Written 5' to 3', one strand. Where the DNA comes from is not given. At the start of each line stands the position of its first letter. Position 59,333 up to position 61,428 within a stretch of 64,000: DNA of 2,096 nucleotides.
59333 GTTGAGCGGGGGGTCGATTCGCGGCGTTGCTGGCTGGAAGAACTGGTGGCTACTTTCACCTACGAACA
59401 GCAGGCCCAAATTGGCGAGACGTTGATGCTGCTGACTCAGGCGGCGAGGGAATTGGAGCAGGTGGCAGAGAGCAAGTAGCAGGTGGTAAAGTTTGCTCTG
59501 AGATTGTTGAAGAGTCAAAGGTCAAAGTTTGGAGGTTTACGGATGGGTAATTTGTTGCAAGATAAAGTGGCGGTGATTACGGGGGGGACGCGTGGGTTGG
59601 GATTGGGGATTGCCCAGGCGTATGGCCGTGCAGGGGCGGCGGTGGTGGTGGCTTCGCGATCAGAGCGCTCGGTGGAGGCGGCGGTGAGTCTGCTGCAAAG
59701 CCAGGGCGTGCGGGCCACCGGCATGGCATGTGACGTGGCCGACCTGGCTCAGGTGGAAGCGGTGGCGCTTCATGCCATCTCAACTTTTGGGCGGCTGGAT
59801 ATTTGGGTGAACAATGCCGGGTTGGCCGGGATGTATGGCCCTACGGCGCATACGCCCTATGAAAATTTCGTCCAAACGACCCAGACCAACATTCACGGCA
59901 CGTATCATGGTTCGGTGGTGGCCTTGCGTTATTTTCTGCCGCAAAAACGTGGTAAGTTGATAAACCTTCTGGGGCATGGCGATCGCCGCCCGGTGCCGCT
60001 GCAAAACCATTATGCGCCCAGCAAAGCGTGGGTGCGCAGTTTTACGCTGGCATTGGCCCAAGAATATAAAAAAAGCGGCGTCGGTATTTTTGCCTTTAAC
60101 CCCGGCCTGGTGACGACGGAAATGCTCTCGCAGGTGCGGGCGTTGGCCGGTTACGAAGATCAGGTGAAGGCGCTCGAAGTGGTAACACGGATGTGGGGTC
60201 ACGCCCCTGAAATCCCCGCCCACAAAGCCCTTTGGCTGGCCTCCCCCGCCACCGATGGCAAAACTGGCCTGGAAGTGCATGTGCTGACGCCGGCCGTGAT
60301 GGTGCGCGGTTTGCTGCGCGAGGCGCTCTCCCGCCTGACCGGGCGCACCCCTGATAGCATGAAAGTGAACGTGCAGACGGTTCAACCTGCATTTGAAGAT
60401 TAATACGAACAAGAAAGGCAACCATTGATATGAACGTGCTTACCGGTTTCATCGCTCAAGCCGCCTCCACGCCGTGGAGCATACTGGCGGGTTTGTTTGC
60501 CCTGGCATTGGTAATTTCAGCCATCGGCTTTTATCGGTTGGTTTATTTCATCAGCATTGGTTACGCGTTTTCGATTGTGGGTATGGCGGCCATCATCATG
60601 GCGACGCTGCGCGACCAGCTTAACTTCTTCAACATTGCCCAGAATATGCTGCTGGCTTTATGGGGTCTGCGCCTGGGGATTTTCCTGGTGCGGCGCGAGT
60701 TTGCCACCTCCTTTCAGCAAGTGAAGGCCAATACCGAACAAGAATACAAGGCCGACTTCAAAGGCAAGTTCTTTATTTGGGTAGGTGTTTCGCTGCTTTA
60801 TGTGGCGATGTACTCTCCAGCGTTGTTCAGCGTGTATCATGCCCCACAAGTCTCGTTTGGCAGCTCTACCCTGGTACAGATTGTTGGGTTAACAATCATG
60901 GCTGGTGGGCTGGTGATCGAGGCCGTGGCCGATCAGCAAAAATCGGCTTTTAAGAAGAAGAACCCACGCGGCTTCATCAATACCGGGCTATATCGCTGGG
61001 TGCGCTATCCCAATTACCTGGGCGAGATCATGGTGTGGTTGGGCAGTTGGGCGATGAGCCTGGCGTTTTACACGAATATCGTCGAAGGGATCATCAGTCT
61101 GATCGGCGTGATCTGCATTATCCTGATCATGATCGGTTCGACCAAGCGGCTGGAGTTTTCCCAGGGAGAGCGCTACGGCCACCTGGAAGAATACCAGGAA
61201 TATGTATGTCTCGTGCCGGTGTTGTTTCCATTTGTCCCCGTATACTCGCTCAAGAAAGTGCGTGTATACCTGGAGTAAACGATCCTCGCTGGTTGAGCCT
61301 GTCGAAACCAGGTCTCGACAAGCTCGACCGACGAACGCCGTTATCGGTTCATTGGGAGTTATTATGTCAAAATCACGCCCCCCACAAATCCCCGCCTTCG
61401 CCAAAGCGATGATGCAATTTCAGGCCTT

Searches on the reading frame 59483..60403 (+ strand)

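Call 96: search_protein_families(library=pfam, proteins=[window:59483-60403:+], max_evalue=0.0001)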
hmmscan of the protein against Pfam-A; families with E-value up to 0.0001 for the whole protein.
window:59483-60403:+ (306 aa): 4 families
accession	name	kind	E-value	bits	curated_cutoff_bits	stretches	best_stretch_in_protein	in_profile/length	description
PF00106.31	adh_short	-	5.2e-44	150.5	26.6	1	28-219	1-191/195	short chain dehydrogenase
PF13561.12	adh_short_C2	-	1.4e-39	136.5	27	1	37-267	6-231/236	Enoyl-(Acyl carrier protein) reductase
PF23441.1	SDR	-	6.2e-10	39.3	27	1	23-216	3-200/258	SDR-like rossmann domain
PF08659.16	KR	-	6.5e-09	36.4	22.6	1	31-140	4-116/180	KR domain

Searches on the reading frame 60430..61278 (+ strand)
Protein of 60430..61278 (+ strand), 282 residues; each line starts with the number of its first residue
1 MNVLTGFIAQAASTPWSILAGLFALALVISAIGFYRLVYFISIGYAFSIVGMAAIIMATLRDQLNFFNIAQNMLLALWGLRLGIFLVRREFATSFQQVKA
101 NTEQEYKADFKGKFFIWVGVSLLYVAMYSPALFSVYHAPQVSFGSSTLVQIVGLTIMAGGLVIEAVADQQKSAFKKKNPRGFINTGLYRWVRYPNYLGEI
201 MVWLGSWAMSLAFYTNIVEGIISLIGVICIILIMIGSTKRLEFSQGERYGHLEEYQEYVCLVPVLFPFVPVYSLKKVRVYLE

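Call 96: search_protein_families(library=pfam, proteins=[window:60430-61278:+], max_evalue=0.0001)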
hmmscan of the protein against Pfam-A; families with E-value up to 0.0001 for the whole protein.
window:60430-61278:+ (282 aa): 1 family
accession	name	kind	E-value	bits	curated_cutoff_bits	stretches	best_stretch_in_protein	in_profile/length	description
PF06966.17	DUF1295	-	1.9e-29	103.3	20.4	1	50-259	22-232/235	Protein of unknown function (DUF1295)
